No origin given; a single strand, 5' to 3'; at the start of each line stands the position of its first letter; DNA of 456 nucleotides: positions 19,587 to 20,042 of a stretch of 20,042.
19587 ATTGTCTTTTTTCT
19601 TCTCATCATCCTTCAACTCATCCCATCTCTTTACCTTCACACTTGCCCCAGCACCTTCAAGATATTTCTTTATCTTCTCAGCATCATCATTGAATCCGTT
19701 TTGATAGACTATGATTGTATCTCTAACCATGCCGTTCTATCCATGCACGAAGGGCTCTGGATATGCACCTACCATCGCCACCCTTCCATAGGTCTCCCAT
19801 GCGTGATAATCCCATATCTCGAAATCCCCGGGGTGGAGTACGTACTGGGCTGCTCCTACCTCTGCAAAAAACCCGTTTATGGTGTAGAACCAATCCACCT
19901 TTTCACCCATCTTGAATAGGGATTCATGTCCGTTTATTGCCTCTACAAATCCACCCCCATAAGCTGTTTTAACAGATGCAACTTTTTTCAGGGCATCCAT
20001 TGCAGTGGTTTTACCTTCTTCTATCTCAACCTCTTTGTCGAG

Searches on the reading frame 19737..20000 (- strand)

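Call 11: search_protein_families(library=pfam, proteins=[window:19737-20000:-])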
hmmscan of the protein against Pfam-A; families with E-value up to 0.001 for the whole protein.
window:19737-20000:- (87 aa): 1 family
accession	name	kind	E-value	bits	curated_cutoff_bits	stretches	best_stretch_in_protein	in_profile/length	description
PF14478.12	DUF4430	-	2.6e-13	50.7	23.8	1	1-66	5-71/72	Domain of unknown function (DUF4430)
